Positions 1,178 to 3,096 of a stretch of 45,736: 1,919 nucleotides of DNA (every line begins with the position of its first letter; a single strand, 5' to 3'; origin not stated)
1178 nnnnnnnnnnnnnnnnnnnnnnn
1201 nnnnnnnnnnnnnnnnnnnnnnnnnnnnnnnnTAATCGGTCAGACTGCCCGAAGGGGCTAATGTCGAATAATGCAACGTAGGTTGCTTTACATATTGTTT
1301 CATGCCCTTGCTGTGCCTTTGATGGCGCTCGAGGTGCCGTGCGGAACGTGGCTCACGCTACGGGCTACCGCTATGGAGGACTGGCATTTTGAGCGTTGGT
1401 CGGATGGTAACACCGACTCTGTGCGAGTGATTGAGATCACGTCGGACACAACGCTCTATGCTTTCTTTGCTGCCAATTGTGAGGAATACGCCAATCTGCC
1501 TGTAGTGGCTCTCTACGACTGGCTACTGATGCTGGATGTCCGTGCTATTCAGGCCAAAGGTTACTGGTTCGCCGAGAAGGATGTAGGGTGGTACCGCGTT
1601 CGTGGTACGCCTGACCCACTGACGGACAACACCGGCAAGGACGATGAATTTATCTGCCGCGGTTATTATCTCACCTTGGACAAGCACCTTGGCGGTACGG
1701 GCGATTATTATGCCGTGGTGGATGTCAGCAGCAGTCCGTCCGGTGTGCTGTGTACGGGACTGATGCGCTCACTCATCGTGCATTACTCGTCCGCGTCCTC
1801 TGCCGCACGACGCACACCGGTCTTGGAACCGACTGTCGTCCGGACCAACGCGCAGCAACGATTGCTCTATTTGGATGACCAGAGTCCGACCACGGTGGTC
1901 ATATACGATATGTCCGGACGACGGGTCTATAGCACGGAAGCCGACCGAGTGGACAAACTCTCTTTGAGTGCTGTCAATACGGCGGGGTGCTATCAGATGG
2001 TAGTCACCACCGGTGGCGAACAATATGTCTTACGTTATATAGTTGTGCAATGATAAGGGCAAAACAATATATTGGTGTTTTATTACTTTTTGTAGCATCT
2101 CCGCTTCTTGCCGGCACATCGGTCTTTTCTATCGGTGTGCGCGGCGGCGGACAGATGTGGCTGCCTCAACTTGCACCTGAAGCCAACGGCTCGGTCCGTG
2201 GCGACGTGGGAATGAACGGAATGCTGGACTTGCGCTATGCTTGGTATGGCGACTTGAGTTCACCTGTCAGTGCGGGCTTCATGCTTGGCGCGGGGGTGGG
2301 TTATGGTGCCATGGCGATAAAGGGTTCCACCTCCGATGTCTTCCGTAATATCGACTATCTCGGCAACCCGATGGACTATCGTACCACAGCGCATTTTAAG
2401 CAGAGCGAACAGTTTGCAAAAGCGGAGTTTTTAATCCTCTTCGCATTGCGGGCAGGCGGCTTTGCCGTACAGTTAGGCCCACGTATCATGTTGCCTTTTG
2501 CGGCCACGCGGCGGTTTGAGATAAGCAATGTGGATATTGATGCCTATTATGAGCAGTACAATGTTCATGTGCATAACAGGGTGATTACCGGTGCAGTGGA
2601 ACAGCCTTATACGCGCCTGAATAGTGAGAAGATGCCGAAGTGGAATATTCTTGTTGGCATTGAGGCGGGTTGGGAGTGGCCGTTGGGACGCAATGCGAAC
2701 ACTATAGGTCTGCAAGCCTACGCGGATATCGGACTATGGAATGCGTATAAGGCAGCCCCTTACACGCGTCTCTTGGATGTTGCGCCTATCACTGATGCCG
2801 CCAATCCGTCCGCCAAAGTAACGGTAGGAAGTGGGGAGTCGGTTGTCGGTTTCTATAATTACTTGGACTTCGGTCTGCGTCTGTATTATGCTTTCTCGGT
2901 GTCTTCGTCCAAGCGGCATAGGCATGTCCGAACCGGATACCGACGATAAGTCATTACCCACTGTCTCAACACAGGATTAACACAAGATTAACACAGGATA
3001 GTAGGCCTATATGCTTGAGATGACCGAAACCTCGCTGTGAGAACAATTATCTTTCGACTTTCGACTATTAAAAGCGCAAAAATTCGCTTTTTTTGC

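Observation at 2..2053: Three consecutive genes that sum to one BspA-type T9SS adhesin, cut twice at the same loop of an InlB-B-repeat domain, each cut carrying a new signal peptide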

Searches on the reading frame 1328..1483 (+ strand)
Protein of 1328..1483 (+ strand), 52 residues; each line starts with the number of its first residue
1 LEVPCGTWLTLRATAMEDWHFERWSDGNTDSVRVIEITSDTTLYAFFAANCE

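Call 20: search_protein_families(library=pfam, proteins=[window:1328-1483:+], max_evalue=10)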
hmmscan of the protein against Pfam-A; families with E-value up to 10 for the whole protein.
seq(52 aa): 2 families
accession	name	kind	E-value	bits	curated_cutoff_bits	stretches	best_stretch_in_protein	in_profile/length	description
PF18998.6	Flg_new_2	-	0.00014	22.2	23.6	1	5-50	21-72/73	Divergent InlB B-repeat domain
PF15875.10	DUF4731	-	0.13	13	27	1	19-45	6-32/75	Domain of unknown function (DUF4731)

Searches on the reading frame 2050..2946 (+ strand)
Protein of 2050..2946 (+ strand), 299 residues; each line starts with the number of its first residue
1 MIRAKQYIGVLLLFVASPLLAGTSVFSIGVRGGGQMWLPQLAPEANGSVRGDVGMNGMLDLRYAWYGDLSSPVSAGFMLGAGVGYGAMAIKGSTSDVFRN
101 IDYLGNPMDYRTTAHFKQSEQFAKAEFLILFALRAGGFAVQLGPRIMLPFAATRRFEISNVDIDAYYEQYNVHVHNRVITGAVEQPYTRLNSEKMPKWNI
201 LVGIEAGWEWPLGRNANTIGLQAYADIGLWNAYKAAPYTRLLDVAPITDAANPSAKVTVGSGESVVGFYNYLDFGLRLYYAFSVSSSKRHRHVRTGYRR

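Call 5: search_protein_families(library=pfam, proteins=[window:2050-2946:+], max_evalue=1)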
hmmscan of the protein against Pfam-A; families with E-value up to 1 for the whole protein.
window:2050-2946:+ (299 aa): 1 family
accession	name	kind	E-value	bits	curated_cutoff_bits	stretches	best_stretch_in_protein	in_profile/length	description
PF12099.14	DUF3575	-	0.023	14.5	21.1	1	153-217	77-130/177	Protein of unknown function (DUF3575)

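Call 6: search_protein_families(library=ncbifam, proteins=[window:2050-2946:+], max_evalue=1)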
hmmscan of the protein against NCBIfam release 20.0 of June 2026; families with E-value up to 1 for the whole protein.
window:2050-2946:+ (299 aa): 0 families

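Call 45: search_solved_structures(query=A5, max_evalue=10)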
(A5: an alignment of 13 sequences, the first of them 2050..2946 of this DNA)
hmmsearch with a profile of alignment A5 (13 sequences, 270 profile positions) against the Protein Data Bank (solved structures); distinct sequences matched with E-value up to 10: 1.
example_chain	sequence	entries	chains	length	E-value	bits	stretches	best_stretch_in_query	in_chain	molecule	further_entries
8hrv_A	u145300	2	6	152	0.34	13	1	167-217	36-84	Deoxyuridine 5'-triphosphate nucleotidohydrolase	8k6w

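Call 46: search_protein_families(library=pfam, alignment_id=A5, max_evalue=10)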
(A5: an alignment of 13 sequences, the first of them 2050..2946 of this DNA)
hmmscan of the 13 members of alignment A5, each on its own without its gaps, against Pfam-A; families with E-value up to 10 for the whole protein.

A. member 1, window:2050-2946:+ (299 aa): 1 family
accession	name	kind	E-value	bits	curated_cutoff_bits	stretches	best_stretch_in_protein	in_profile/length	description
PF12099.14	DUF3575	-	0.023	14.5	21.1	1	153-217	77-130/177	Protein of unknown function (DUF3575)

B. families by the number of members that match (of 13 scanned): 4 families
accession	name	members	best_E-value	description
PF11759.13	KRTAP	3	0.2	Keratin-associated matrix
PF13568.12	OMP_b-brl_2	2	0.0013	Outer membrane protein beta-barrel domain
PF12099.14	DUF3575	1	0.023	Protein of unknown function (DUF3575)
PF13415.12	Kelch_3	1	0.13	Galactose oxidase, central domain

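Call 67: find_homologous_proteins(query=window:2050-2946:+)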
Query window:2050-2946:+ (299 aa): 97 proteins with E <= 0.001 among 1765 candidates.
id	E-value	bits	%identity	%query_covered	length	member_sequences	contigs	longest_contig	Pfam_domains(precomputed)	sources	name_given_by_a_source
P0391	6.8e-199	677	100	100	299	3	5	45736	-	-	-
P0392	2.8e-176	603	87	100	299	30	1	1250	-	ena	-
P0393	8.2e-88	313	49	97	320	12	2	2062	-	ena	-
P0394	1.8e-85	305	50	97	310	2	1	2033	-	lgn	-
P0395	2.1e-80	288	47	97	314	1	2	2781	-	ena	-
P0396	6.3e-79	283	46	98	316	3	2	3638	-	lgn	-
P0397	1.6e-78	282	46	95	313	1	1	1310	-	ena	-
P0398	3.2e-78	281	47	93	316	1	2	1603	-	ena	-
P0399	4.7e-78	281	46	97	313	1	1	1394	-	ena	-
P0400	3.9e-77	278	46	97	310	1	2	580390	-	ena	-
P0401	8.1e-77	276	45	96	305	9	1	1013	-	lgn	-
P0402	8.1e-76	273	49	92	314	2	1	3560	-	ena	-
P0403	9.0e-76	273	45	95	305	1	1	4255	-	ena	-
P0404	1.0e-75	273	46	97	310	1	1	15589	-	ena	-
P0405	1.1e-75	273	47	95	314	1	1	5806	-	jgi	-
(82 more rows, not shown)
